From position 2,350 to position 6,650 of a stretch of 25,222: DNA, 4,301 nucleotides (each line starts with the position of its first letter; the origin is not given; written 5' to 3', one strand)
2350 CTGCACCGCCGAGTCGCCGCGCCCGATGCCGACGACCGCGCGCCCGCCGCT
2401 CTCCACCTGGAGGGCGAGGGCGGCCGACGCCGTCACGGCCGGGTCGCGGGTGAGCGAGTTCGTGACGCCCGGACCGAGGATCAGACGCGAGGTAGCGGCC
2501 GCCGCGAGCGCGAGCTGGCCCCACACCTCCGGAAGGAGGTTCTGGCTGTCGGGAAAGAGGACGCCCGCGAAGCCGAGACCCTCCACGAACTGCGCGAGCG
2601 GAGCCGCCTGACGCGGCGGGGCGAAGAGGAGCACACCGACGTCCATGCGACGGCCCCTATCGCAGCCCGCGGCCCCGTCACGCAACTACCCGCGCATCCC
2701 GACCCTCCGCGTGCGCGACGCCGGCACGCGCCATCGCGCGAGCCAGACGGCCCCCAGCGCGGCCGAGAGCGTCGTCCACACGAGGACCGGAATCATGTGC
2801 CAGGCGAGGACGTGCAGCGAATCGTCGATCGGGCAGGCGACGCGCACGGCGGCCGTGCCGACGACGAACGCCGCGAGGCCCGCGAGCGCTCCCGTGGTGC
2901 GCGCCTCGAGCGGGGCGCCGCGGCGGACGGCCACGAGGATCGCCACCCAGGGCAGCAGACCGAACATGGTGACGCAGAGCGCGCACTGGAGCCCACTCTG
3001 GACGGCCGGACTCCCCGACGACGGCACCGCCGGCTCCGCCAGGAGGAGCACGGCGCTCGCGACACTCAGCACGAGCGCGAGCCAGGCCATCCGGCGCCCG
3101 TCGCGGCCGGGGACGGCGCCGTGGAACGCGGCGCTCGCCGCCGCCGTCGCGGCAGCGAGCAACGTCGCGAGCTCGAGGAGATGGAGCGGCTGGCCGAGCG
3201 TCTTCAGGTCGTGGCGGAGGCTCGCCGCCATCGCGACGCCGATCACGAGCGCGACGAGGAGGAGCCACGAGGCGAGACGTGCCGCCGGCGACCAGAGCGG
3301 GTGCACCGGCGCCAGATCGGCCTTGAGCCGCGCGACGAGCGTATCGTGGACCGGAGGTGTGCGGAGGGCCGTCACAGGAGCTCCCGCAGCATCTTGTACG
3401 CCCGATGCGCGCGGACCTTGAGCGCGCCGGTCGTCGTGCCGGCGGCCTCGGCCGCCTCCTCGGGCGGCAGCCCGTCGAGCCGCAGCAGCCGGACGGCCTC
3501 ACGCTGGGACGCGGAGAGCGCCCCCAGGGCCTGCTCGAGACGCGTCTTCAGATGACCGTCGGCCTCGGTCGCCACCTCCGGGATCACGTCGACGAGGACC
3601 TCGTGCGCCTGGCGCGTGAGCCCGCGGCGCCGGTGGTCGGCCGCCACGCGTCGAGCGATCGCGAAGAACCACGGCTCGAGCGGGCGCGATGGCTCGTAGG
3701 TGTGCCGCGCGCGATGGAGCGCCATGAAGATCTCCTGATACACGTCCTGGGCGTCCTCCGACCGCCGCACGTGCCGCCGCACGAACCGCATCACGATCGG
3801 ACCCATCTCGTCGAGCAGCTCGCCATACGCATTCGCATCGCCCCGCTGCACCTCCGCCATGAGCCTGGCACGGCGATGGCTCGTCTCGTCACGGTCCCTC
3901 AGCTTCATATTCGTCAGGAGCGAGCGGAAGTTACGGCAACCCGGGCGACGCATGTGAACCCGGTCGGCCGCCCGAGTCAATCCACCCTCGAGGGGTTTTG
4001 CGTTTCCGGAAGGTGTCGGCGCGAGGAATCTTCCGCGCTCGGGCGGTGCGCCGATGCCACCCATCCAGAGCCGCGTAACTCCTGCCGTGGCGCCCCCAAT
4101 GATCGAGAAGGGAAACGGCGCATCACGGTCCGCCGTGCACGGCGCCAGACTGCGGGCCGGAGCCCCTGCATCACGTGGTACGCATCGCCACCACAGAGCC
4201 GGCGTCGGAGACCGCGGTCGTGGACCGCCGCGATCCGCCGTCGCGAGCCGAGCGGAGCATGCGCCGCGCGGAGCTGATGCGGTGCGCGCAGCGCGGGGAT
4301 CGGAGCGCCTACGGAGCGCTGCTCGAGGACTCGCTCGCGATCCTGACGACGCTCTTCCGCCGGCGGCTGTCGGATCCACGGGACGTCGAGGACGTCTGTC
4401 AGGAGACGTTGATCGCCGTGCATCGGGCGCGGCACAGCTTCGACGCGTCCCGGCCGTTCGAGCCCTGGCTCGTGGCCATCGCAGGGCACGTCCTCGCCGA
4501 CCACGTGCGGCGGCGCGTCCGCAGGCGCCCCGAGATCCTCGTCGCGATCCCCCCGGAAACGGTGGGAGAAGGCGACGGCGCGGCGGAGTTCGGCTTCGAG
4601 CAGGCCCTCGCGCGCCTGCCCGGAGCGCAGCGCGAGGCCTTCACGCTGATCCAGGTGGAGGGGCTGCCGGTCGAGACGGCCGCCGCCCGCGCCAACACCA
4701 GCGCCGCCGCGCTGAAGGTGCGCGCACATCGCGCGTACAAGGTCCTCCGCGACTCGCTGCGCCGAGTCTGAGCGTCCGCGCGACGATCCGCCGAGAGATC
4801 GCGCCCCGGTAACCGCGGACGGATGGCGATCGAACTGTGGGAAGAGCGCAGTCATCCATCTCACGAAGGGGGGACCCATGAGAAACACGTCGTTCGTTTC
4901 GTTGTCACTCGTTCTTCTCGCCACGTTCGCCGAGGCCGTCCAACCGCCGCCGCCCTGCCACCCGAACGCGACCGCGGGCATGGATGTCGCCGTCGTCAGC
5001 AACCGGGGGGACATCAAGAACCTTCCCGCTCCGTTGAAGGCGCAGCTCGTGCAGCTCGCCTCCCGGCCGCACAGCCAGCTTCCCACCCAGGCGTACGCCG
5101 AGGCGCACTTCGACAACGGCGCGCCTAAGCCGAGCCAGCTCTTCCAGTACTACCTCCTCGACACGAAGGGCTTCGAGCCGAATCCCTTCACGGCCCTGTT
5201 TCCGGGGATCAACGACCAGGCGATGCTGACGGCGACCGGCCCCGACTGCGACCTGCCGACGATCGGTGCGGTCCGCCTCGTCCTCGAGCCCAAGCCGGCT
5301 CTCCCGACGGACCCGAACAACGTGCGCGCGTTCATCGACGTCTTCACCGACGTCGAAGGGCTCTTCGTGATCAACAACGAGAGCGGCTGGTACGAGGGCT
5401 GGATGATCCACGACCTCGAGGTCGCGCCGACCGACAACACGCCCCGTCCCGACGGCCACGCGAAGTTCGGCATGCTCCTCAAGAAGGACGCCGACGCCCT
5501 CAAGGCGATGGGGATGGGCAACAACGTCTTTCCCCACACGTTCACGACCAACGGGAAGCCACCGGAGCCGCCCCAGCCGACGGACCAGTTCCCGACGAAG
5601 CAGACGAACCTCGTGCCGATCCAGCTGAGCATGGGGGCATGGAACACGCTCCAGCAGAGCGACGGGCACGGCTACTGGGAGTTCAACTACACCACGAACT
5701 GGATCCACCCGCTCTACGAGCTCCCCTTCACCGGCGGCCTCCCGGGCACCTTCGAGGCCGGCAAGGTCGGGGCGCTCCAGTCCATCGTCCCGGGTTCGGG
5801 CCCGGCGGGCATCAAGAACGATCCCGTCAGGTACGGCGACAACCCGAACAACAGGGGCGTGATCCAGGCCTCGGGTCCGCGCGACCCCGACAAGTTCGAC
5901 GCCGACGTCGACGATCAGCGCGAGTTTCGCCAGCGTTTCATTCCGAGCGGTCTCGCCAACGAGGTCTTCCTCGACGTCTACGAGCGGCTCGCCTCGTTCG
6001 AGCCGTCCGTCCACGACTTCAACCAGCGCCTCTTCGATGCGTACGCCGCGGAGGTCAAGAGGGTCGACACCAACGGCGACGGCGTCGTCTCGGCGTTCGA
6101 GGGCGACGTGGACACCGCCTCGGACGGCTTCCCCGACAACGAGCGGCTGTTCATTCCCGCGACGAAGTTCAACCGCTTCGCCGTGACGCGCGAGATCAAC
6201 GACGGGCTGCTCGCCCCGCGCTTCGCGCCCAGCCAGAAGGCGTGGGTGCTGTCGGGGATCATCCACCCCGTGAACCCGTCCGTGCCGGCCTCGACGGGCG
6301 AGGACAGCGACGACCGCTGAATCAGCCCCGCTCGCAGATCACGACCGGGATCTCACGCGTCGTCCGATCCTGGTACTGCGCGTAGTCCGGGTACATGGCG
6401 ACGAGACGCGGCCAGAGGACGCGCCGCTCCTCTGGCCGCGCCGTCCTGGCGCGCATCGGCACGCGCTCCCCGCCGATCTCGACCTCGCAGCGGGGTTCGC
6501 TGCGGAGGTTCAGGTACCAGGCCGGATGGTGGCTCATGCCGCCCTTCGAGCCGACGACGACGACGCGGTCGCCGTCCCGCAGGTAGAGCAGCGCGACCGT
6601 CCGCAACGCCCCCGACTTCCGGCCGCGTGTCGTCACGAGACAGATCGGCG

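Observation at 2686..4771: Head-to-head paralogous ECF sigmas with an identical -35 recognition helix but only one anti-sigma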

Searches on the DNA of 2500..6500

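Call 96: search_rna_families(source=window, start=2500, end=6500, threshold=evalue, max_evalue=1)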
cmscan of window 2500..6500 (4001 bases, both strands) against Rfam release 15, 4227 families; matches with E-value up to 1: 1.
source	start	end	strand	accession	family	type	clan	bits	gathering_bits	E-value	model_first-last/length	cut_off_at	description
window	6278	6322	+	RF01136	sR28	Gene; snRNA; snoRNA; CD-box;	-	16.4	39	0.48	1-55/55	no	Small nucleolar RNA sR28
